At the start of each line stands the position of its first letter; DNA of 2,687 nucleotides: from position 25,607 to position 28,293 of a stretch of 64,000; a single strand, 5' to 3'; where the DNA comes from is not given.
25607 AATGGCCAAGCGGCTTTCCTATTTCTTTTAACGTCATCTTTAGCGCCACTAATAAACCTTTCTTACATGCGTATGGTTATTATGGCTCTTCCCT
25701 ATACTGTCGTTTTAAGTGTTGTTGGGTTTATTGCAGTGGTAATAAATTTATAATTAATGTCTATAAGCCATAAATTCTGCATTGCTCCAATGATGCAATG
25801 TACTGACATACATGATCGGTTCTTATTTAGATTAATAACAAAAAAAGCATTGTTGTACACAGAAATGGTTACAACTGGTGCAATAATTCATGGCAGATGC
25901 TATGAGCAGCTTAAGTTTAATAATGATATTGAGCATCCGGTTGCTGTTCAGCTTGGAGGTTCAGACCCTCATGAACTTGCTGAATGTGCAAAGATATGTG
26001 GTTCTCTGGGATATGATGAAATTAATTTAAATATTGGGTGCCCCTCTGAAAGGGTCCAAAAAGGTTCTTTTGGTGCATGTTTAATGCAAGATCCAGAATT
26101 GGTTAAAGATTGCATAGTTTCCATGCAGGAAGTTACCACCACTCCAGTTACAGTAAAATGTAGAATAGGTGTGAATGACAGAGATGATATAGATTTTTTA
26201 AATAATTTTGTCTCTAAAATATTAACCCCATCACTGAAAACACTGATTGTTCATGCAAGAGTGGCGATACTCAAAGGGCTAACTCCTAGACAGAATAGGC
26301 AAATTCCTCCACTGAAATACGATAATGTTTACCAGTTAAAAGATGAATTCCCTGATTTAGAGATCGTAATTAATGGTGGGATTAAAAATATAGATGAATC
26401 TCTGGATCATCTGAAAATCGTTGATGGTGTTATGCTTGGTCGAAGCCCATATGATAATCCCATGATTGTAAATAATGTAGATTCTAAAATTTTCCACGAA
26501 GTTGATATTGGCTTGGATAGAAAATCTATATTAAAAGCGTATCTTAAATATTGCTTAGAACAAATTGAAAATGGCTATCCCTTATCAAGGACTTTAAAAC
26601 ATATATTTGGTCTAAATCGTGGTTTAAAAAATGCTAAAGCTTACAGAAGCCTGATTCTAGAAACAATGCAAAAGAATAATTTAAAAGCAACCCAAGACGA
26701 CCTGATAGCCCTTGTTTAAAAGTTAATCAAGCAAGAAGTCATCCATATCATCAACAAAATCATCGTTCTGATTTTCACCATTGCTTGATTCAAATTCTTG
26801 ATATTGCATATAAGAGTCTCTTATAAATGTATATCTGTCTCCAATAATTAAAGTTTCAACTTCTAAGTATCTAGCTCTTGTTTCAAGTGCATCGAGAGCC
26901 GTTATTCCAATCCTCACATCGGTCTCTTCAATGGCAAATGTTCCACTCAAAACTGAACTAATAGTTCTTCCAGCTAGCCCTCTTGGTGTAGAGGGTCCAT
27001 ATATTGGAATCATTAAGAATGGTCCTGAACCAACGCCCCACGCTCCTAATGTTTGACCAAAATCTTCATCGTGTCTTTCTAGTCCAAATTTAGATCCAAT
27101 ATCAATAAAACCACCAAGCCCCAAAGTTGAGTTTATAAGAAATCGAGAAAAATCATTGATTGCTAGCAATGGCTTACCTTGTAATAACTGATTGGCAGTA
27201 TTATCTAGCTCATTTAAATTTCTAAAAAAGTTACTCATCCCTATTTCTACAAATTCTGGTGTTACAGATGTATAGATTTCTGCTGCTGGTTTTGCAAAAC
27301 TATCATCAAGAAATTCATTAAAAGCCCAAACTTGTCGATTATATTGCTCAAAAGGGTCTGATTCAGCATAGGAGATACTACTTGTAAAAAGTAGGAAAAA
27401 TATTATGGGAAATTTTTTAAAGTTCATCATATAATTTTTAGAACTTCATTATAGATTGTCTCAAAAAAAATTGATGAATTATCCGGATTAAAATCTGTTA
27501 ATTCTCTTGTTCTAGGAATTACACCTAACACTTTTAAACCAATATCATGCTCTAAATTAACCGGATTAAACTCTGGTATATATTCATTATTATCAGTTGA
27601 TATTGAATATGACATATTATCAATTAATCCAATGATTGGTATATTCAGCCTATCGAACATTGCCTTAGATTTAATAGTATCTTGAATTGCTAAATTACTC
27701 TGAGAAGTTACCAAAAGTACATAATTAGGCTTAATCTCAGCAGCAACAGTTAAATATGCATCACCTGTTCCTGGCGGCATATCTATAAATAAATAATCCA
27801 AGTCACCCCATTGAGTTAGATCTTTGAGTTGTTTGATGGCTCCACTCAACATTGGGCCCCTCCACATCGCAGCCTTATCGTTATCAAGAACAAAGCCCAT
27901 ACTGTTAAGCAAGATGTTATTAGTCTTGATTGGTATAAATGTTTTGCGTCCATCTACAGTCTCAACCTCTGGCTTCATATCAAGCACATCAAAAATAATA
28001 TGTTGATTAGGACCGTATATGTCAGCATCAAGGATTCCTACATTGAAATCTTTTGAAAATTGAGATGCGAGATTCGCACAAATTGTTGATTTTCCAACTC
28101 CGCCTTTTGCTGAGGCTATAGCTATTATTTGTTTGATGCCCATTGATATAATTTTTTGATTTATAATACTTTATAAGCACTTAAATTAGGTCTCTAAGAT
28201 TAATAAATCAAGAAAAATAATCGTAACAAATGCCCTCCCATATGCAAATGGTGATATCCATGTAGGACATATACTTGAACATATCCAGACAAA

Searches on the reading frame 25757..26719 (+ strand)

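Call 30: search_protein_families(library=pfam, proteins=[window:25757-26719:+], max_evalue=0.00001)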
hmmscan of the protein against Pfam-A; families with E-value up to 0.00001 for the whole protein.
window:25757-26719:+ (320 aa): 1 family
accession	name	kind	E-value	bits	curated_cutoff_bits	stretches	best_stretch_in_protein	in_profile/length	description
PF01207.24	Dus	-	2.8e-73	247.2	20.4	1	9-313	2-302/311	Dihydrouridine synthase (Dus)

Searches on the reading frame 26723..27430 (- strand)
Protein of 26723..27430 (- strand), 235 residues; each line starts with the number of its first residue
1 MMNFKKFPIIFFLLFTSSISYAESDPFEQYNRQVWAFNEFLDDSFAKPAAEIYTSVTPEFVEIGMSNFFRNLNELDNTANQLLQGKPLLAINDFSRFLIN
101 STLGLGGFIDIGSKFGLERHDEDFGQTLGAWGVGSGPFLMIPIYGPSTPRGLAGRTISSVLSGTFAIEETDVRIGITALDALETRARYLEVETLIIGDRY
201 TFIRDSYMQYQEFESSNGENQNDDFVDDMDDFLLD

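Call 30: search_protein_families(library=pfam, proteins=[window:26723-27430:-], max_evalue=0.00001)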
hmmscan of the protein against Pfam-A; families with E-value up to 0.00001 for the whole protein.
window:26723-27430:- (235 aa): 1 family
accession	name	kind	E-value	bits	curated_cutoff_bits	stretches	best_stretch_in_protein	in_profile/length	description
PF04333.18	MlaA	-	3.8e-66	222.9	25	1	24-213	2-194/195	MlaA lipoprotein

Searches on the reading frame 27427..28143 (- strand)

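Call 30: search_protein_families(library=pfam, proteins=[window:27427-28143:-], max_evalue=0.00001)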
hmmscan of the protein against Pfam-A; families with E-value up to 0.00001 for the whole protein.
window:27427-28143:- (238 aa): 4 families
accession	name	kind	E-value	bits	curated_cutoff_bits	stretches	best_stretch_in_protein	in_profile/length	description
PF10609.15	ParA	-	3.1e-63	213.9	27.1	1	3-223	2-223/246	NUBPL iron-transfer P-loop NTPase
PF01656.29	CbiA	-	5.4e-14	52.7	25.4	1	7-216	1-116/125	CobQ/CobB/MinD/ParA nucleotide binding domain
PF13614.12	AAA_31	-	2.3e-08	34.6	27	1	5-154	2-155/177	AAA domain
PF13500.12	AAA_26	-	4.8e-08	33.5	27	0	131-216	121-195/198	AAA domain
